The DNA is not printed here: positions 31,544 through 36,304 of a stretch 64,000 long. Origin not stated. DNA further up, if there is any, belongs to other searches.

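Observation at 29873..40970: Eight-gene overlap-coupled operon linking a membrane Ser/Thr kinase, OM barrel, ceramidase, transporter-dehydrogenase fusion, azurin, P-loop kinase-like protein and methyltransferase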

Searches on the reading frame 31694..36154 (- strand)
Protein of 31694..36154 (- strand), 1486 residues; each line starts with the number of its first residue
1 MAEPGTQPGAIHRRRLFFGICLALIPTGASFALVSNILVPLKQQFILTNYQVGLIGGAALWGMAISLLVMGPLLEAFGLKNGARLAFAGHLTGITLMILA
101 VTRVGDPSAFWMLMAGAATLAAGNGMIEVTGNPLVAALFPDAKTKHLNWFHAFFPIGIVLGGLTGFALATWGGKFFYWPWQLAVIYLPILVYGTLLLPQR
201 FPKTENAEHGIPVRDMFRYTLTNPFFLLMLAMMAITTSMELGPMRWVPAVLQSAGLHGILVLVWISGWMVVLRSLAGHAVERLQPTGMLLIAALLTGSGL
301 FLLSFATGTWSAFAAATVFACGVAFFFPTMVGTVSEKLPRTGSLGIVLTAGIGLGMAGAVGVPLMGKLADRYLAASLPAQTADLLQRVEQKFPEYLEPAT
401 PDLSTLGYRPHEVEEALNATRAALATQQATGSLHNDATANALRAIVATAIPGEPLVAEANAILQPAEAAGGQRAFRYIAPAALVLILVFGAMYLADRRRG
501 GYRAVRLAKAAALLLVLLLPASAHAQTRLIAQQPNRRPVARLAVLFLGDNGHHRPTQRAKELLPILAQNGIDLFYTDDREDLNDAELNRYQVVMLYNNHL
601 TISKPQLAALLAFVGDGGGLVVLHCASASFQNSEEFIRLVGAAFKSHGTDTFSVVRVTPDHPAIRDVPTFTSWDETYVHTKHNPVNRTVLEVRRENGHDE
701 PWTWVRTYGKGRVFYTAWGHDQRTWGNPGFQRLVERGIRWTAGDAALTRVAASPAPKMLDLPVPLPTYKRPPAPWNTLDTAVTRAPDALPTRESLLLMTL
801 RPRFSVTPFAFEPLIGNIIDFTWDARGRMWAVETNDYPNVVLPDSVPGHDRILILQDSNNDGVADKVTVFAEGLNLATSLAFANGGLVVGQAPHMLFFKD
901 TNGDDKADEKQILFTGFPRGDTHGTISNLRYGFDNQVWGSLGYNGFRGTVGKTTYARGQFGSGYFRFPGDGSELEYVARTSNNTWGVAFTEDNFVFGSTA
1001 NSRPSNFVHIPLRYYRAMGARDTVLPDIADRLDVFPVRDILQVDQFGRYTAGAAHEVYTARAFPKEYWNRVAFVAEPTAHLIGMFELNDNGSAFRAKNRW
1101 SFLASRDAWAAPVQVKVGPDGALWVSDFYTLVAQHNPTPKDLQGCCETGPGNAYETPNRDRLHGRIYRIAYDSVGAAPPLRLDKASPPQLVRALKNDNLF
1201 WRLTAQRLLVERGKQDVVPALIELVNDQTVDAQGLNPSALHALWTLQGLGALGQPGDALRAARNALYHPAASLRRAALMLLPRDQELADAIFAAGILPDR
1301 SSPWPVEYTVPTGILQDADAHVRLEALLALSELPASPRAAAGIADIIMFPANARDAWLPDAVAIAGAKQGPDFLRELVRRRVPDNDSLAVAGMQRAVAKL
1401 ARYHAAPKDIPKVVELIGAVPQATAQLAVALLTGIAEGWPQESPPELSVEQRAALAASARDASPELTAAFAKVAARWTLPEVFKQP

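Call 5: search_protein_families(library=pfam, proteins=[window:31694-36154:-], max_evalue=0.01)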
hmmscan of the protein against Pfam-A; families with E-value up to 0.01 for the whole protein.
window:31694-36154:- (1486 aa): 5 families
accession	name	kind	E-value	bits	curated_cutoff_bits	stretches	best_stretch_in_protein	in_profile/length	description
PF23500.1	DUF7133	-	2.3e-102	343.7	27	1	792-1171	3-383/385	Domain of unknown function (DUF7133)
PF06283.17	ThuA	-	2.4e-40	139.5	33.4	1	545-741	3-209/209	Trehalose utilisation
PF07690.21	MFS_1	-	2.4e-21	76.5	33.4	1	21-357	2-344/347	Major Facilitator Superfamily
PF09960.14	DUF2194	-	0.0033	16.3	30.4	1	538-626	35-121/582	Uncharacterised protein conserved in bacteria (DUF2194)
PF13646.12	HEAT_2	-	0.0041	17.8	27.7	0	1188-1230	34-76/88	HEAT repeats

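Call 6: search_protein_families(library=ncbifam, proteins=[window:31694-36154:-], max_evalue=0.01)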
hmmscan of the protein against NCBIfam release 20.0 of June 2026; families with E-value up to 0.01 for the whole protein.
window:31694-36154:- (1486 aa): 2 families
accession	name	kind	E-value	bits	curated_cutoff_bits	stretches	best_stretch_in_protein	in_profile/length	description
TIGR02604.1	Piru_Ver_Nterm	subfamily_domain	1e-66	225.8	122.2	1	804-1172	2-366/367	PVC-type heme-binding CxxCH protein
NF007524.0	PRK10133.1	equivalog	8.9e-05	21.5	427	1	33-161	43-169/438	L-fucose:H+ symporter permease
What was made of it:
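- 31694..36154 (-): 1486-aa fusion: MFS (FucP-like) transporter, extra signal-anchor TM, then ThuA, DUF7133 beta-propeller (dehydrogenase-like) and HEAT repeats. No CxxCH motif. Pfam and NCBIfam (calls 5, 6).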

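Call 31: find_homologous_proteins(query=window:31694-36154:-)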
Query window:31694-36154:- (1486 aa): 132 proteins with E <= 0.001 among 8000 candidates; the best 120 are listed.
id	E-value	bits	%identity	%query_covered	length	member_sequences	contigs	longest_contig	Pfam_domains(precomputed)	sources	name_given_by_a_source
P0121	0.0e+0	3395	100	100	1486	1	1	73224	PF23500.2,PF06283.18,PF07690.22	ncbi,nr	ncbi:MAG TPA: PVC-type heme-binding CxxCH protein [Gemmatimonadales bacterium]|nr:PVC-type heme-bind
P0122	0.0e+0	3099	90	100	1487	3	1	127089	PF23500.2,PF06283.18,PF07690.22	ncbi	-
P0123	0.0e+0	2995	88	100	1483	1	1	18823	PF23500.2,PF06283.18,PF07690.22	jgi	jgi:putative membrane-bound dehydrogenase-like protein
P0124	0.0e+0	2983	87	100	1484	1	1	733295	PF23500.2,PF06283.18,PF07690.22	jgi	jgi:putative membrane-bound dehydrogenase-like protein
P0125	0.0e+0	2822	82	100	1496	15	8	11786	PF23500.2,PF06283.18,PF13646.13,PF07690.22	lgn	-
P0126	0.0e+0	2799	82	100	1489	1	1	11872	PF23500.2,PF06283.18,PF07690.22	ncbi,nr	ncbi:MAG TPA: PVC-type heme-binding CxxCH protein [Gemmatimonadales bacterium]|nr:PVC-type heme-bind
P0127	0.0e+0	2797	82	100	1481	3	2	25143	PF23500.2,PF06283.18,PF07690.22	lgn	-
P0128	0.0e+0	2795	82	100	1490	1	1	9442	PF23500.2,PF06283.18,PF07690.22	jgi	jgi:putative membrane-bound dehydrogenase-like protein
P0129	0.0e+0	2761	81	99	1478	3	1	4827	PF23500.2,PF06283.18,PF07690.22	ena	-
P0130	0.0e+0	2743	80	100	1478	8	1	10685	PF23500.2,PF06283.18,PF13646.13,PF07690.22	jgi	-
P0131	0.0e+0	2731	80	100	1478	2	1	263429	PF23500.2,PF06283.18,PF13646.13,PF07690.22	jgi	jgi:putative membrane-bound dehydrogenase-like protein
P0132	0.0e+0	2715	80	100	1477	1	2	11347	PF23500.2,PF06283.18,PF13646.13,PF07690.22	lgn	-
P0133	0.0e+0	2714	79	100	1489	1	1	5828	PF23500.2,PF06283.18,PF07690.22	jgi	jgi:putative membrane-bound dehydrogenase-like protein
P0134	0.0e+0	2703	79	100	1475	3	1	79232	PF23500.2,PF06283.18,PF07690.22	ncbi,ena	-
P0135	0.0e+0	2698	80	100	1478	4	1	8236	PF23500.2,PF06283.18,PF07690.22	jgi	jgi:putative membrane-bound dehydrogenase-like protein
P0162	0.0e+0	2596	76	100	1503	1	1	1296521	PF23500.2,PF06283.18,PF07690.22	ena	-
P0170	0.0e+0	2551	76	100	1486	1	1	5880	PF23500.2,PF06283.18,PF07690.22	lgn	-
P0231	0.0e+0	2108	62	100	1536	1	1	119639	PF23500.2,PF06283.18,PF13646.13,PF07690.22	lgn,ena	-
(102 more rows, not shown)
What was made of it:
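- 31694..36154 (-): More than 110 protein clusters at 62-90% identity with the same architecture in Gemmatimonadales (call 31).
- Closest known: PVC-type heme-binding CxxCH proteins. Same: The NCBI record of this very protein carries that name (calls 6, 31).
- Closest known: PVC-type heme-binding CxxCH proteins. Different: This architecture is conserved in more than 110 Gemmatimonadales clusters (call 31).
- The fusion family is far more conserved (62-90% identity) and more widespread than the association itself (call 31).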

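Call 32: find_encoding_contigs(protein=P0131, flank=8000, max_places=1)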
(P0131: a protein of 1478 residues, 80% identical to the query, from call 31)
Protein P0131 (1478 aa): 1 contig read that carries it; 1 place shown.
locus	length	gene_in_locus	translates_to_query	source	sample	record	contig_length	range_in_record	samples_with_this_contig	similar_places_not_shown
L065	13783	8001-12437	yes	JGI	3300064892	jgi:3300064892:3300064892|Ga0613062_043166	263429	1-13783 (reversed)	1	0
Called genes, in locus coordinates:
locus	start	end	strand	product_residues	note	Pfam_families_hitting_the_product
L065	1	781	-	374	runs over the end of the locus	PF00226:DnaJ, PF01556:DnaJ_C, PF00684:DnaJ_CXXCXGXG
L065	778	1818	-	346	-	PF01628:HrcA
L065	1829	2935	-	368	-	PF04055:Radical_SAM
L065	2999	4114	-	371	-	PF14520:HHH_5 (faint), PF02481:DNA_processg_A, PF18306:LDcluster4 (faint), PF17782:WHD_DprA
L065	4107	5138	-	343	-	PF01018:GTP1_OBG, PF01926:MMR_HSR1, PF02421:FeoB_N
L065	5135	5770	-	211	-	PF02627:CMD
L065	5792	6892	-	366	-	PF06089:Asparaginase_II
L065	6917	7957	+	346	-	PF00294:PfkB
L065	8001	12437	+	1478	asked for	PF07690:MFS_1, PF13646:HEAT_2 (faint), PF06283:ThuA, PF23500:DUF7133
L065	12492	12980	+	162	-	PF13473:Cupredoxin_1 (faint), PF00127:Copper-bind, PF06525:SoxE (weak)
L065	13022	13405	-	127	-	PF15071:TMEM220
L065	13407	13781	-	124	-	?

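Call 33: find_encoding_contigs(protein=P0162, flank=8000, max_places=1)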
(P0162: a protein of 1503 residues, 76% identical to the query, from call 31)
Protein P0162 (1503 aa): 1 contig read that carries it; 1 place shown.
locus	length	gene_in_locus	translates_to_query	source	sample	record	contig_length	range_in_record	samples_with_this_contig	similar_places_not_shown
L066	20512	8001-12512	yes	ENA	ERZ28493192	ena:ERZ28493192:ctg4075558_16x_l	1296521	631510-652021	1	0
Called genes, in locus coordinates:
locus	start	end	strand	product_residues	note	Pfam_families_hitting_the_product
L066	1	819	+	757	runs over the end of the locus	PF07676:PD40 (faint), PF26549:Tricorn_N (weak), PF26550:Tricorn_2nd (faint), PF00930:DPPIV_N (faint), PF26549:Tricorn_N, PF01738:DLH, PF20434:BD-FAE, PF00326:Peptidase_S9, +1 more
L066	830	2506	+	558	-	PF02985:HEAT (faint), PF13646:HEAT_2 (weak), PF03130:HEAT_PBS (faint), PF13646:HEAT_2, PF00160:Pro_isomerase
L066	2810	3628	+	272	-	-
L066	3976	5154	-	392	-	PF12797:Fer4_2 (faint), PF12838:Fer4_7, PF13183:Fer4_8, PF13187:Fer4_9 (weak), PF13484:Fer4_16 (weak), PF13534:Fer4_17, PF00037:Fer4 (weak), PF02754:CCG, +3 more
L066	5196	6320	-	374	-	PF01565:FAD_binding_4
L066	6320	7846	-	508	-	PF01565:FAD_binding_4, PF02913:FAD-oxidase_C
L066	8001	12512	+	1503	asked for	PF07690:MFS_1, PF06283:ThuA, PF23500:DUF7133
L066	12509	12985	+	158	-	PF13473:Cupredoxin_1 (weak), PF00127:Copper-bind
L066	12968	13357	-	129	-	PF15071:TMEM220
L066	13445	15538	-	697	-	PF07715:Plug, PF00593:TonB_dep_Rec_b-barrel, PF14905:OMP_b-brl_3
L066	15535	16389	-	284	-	PF09370:PEP_hydrolase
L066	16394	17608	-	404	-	PF06792:UPF0261, PF23189:UPF0261_C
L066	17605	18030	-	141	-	PF01050:MannoseP_isomer (faint), PF00190:Cupin_1 (weak), PF07883:Cupin_2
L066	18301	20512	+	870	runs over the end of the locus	PF18998:Flg_new_2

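Call 34: find_encoding_contigs(protein=P0231, flank=8000, max_places=1)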
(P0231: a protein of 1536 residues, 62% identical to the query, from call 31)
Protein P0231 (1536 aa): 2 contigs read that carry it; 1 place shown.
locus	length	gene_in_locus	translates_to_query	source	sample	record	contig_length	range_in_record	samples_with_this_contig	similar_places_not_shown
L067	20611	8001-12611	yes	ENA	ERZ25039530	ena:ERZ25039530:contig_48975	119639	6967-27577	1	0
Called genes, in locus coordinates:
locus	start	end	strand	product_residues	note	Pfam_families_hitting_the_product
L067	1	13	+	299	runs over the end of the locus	PF19778:RE_endonuc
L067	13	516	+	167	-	-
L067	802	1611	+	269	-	PF13087:AAA_12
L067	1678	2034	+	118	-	PF00581:Rhodanese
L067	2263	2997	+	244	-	-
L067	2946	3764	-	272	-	-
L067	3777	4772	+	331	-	PF00890:FAD_binding_2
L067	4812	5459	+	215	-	-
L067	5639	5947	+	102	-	PF13183:Fer4_8, PF12838:Fer4_7 (faint), PF13534:Fer4_17 (weak)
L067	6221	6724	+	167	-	-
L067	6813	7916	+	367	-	-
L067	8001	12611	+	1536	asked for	PF07690:MFS_1, PF06283:ThuA, PF23500:DUF7133, PF13646:HEAT_2 (faint)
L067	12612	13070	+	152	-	PF13473:Cupredoxin_1 (faint), PF00127:Copper-bind (weak)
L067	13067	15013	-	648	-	-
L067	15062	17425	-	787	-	PF00082:Peptidase_S8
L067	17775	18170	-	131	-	PF15071:TMEM220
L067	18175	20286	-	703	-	PF07715:Plug, PF00593:TonB_dep_Rec_b-barrel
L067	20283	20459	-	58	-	PF09370:PEP_hydrolase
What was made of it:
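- The fusion occurs in unrelated contexts in L065-L067 (calls 32-34).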

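Call 67: find_related_loci(query=A4, collection=metagenome_contigs, flank=7000)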
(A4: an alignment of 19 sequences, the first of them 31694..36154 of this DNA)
Query A4 (1486 aa) in metagenome_contigs; peptide patterns used: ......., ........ (x = any residue, [..] = any of these).
227 stretches matched a pattern; 116 encode a relative of the query (tblastn E <= 1e-3); the best 80 are kept; 80 distinct loci.
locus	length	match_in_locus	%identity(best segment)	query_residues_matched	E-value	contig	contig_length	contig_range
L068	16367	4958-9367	80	9-1484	0e+0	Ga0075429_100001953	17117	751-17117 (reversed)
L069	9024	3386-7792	80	9-1484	0e+0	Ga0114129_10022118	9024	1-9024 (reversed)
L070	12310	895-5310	79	7-1486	0e+0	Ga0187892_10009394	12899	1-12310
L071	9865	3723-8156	79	1-1484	0e+0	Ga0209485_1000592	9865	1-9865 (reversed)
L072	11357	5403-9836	79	1-1484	0e+0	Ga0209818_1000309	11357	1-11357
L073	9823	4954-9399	76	11-1486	0e+0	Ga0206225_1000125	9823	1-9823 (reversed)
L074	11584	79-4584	74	1-1486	0e+0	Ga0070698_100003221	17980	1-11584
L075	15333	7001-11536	74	1-1486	0e+0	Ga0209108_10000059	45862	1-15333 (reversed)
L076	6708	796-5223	73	11-1486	0e+0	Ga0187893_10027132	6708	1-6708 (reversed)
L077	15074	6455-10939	74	1-1486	0e+0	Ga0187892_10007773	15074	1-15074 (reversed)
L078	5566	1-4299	77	54-1485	0e+0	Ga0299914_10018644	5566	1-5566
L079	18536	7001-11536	74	1-1486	0e+0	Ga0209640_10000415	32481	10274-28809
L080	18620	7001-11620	68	1-1486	0e+0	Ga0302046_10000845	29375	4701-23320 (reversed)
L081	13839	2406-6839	79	1-1484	0e+0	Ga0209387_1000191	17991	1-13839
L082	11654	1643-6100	68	13-1484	0e+0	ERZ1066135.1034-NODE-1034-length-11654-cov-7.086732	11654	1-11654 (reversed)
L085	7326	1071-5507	68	7-1486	0e+0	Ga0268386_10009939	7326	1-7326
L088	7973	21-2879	74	536-1486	0e+0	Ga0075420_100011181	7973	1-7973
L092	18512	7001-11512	75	9-1486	0e+0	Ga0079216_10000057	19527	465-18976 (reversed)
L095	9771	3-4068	63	246-1486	0e+0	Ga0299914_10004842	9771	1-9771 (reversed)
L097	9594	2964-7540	61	11-1486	0e+0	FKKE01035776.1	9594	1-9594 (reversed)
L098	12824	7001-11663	61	12-1486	0e+0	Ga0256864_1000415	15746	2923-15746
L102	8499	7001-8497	86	1-497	0e+0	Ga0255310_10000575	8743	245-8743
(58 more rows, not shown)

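Call 90: find_encoding_contigs(protein=P0122, flank=9000, max_places=1)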
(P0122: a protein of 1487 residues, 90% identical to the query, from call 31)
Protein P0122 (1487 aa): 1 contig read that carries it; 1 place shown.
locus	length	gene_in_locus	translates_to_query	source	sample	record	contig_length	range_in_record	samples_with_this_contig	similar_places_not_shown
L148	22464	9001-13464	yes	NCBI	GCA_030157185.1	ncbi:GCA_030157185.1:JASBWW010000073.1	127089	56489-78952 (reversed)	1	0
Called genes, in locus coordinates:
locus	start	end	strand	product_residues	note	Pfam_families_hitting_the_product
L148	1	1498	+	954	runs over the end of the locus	PF00326:Peptidase_S9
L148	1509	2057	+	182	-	-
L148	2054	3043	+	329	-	PF00291:PALP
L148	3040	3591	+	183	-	-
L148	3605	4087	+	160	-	PF11528:DUF3224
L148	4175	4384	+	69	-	-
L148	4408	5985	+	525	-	PF00069:Pkinase, PF07714:PK_Tyr_Ser-Thr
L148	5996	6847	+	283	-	-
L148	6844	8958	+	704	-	PF04734:Ceramidase_alk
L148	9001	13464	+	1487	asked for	PF07690:MFS_1, PF06283:ThuA, PF23500:DUF7133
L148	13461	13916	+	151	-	PF13473:Cupredoxin_1 (faint), PF00127:Copper-bind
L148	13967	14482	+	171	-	-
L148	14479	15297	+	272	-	PF01209:Ubie_methyltran (weak), PF13489:Methyltransf_23, PF02353:CMAS (weak), PF13649:Methyltransf_25, PF13847:Methyltransf_31, PF08241:Methyltransf_11, PF08242:Methyltransf_12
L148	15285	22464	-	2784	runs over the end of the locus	PF10091:Glycoamylase, PF06165:GH94_b-supersand, PF17167:Glyco_hydro_94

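Call 91: find_encoding_contigs(protein=P0123, flank=9000, max_places=1)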
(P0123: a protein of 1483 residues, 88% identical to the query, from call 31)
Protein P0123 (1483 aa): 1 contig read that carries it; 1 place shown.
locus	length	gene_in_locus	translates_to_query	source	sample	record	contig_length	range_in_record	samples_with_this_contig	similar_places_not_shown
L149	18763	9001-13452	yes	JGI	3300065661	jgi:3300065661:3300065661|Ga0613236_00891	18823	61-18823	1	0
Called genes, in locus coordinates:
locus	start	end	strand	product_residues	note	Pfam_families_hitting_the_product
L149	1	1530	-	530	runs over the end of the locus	?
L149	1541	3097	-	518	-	PF14522:Cytochrome_C7 (faint), PF14537:Cytochrom_c3_2 (faint), PF09699:Paired_CXXCH_1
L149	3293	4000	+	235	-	-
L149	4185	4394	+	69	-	-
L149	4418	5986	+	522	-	PF00069:Pkinase, PF07714:PK_Tyr_Ser-Thr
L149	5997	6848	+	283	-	-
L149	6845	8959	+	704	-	PF04734:Ceramidase_alk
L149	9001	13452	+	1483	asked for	PF07690:MFS_1, PF06283:ThuA, PF23500:DUF7133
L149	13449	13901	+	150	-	PF13473:Cupredoxin_1 (faint), PF06525:SoxE (weak), PF00127:Copper-bind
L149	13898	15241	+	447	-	PF00067:p450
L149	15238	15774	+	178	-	-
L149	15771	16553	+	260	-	PF13489:Methyltransf_23, PF13847:Methyltransf_31, PF08241:Methyltransf_11, PF08242:Methyltransf_12, PF13649:Methyltransf_25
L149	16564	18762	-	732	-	?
